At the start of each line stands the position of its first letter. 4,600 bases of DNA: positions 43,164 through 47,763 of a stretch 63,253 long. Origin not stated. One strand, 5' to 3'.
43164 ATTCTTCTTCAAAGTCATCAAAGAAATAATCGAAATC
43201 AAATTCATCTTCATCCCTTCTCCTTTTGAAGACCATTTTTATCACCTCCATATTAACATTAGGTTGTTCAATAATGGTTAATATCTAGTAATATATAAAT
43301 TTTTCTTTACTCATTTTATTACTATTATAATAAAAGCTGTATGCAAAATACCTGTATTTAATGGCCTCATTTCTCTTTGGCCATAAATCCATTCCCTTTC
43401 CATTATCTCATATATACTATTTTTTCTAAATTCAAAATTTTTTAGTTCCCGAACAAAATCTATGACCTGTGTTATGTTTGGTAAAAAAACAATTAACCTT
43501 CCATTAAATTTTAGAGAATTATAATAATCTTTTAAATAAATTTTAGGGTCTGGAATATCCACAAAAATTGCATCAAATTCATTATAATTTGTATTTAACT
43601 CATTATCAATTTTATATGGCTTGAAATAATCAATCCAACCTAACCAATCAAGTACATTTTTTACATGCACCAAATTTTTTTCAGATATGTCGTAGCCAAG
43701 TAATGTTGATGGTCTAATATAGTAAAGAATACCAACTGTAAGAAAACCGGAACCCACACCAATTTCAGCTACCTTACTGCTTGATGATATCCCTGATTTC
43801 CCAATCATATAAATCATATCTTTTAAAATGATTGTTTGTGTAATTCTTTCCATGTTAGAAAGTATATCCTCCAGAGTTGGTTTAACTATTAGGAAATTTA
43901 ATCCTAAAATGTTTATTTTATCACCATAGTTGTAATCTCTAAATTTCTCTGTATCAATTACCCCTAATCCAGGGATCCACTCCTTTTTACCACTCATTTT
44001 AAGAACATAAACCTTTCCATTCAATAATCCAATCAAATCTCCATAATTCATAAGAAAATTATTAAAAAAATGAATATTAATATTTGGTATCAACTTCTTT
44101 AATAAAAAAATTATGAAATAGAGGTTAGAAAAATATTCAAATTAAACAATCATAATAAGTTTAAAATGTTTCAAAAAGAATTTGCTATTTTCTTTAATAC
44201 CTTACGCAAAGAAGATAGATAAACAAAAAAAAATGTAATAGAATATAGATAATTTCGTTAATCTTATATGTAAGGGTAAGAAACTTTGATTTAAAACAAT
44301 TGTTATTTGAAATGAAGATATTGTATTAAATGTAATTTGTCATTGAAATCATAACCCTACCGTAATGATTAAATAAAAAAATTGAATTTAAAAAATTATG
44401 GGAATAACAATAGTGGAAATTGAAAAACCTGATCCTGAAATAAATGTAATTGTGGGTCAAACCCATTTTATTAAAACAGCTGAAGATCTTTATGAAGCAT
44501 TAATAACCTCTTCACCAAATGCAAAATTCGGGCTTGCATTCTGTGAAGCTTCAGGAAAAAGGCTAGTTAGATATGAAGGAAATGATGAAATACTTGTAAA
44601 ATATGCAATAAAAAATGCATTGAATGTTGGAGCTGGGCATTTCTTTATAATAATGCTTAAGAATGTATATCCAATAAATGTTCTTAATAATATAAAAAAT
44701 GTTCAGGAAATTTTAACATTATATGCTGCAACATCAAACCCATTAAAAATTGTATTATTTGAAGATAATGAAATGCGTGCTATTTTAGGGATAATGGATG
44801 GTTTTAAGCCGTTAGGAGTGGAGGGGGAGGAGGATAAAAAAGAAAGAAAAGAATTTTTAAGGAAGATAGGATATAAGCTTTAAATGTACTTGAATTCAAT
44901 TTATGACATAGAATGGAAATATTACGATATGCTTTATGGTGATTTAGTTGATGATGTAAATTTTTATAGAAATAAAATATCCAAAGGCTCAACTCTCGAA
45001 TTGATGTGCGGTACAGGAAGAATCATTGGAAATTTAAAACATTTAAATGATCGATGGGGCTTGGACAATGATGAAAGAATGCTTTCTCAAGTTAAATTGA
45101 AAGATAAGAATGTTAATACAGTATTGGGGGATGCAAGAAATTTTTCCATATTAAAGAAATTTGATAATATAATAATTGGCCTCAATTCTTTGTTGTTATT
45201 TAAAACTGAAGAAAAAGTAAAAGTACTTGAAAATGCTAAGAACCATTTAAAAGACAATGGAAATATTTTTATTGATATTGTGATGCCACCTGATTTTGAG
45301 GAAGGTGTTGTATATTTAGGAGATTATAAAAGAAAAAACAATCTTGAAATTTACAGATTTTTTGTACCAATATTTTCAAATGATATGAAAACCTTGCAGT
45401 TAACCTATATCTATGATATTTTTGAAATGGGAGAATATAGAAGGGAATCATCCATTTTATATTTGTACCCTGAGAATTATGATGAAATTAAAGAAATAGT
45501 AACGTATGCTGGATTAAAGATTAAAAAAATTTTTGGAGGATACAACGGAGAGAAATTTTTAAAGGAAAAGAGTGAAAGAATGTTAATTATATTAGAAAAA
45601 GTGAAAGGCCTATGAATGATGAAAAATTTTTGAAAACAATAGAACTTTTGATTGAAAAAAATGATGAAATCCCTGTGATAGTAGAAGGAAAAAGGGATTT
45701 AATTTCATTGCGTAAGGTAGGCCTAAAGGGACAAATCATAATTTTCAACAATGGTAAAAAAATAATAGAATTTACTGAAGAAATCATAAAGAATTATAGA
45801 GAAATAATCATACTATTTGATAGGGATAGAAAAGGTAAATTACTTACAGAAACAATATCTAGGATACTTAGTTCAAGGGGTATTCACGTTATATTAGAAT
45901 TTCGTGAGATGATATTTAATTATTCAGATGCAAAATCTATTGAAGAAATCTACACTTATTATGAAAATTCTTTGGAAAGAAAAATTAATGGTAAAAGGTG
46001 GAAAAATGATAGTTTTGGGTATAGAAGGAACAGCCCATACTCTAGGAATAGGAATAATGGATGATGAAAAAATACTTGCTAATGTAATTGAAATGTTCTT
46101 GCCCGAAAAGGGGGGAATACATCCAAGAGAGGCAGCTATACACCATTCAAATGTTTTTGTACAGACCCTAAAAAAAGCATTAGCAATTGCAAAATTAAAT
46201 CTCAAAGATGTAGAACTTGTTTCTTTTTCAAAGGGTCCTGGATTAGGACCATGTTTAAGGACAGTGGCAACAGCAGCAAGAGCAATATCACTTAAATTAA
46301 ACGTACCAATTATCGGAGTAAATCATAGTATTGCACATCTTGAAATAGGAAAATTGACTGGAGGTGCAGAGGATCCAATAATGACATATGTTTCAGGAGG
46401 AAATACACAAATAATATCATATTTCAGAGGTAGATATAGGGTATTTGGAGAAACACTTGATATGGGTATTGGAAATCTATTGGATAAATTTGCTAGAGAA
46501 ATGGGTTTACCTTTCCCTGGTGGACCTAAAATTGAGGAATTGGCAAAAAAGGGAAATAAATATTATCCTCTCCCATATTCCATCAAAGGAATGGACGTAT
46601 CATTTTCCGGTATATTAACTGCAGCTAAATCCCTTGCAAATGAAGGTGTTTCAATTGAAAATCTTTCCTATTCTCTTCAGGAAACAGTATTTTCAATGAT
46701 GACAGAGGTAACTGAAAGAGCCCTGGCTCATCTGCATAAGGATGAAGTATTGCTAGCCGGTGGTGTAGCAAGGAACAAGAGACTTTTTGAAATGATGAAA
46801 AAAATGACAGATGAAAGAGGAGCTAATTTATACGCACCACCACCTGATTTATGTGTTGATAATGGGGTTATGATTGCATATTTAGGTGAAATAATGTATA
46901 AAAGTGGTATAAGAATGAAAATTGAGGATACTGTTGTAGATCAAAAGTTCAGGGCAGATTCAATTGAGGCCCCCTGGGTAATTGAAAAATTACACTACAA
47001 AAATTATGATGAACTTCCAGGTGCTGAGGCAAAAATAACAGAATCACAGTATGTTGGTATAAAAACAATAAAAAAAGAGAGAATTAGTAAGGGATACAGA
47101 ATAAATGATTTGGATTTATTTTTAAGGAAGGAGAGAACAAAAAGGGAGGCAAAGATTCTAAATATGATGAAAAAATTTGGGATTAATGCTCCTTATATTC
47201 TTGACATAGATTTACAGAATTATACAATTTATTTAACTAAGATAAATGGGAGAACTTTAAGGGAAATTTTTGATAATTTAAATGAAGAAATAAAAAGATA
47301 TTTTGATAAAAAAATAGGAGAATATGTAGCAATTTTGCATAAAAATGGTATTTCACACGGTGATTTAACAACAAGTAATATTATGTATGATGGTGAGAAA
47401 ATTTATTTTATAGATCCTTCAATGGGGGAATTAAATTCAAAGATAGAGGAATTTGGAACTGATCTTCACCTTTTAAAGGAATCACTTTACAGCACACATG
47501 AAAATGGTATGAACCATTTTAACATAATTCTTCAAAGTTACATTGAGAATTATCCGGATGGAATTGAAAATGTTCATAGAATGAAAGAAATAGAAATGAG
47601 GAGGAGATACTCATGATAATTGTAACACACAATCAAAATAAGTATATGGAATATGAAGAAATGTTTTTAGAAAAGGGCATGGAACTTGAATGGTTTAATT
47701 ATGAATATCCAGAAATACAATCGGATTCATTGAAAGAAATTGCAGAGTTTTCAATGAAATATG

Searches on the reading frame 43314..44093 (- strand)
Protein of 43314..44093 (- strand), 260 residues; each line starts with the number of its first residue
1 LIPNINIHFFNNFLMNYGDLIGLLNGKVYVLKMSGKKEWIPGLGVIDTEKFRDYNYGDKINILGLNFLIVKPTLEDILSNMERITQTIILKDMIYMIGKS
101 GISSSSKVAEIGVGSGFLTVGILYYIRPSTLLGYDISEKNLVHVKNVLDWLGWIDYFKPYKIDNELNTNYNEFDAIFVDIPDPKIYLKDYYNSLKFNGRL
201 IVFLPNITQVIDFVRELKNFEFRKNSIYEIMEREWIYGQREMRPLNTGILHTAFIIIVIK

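Call 76: search_protein_families(library=pfam, proteins=[window:43314-44093:-], max_evalue=0.00001)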
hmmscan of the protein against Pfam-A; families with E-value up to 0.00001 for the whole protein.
window:43314-44093:- (260 aa): 1 family
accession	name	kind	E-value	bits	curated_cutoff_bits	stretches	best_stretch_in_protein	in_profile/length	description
PF08704.16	GCD14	-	6.7e-11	42.8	26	1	69-247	5-189/247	tRNA methyltransferase complex GCD14 subunit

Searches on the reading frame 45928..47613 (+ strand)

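Call 76: search_protein_families(library=pfam, proteins=[window:45928-47613:+], max_evalue=0.00001)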
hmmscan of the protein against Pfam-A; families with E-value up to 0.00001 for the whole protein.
window:45928-47613:+ (562 aa): 4 families
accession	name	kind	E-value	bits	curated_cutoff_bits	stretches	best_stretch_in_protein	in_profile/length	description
PF00814.31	TsaD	-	9.4e-79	265.3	24.8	1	51-318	4-264/264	tRNA N6-adenosine threonylcarbamoyltransferase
PF22521.2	HypF_C_2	-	1.1e-10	42.1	27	1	201-306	122-229/241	Carbamoyltransferase, Kae1-like Domain, second subdomain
PF01163.29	RIO1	-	2.6e-10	40.7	22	1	398-497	49-148/187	RIO domain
PF00069.31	Pkinase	-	2.5e-06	27.5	31.7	1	371-491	22-134/263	Protein kinase domain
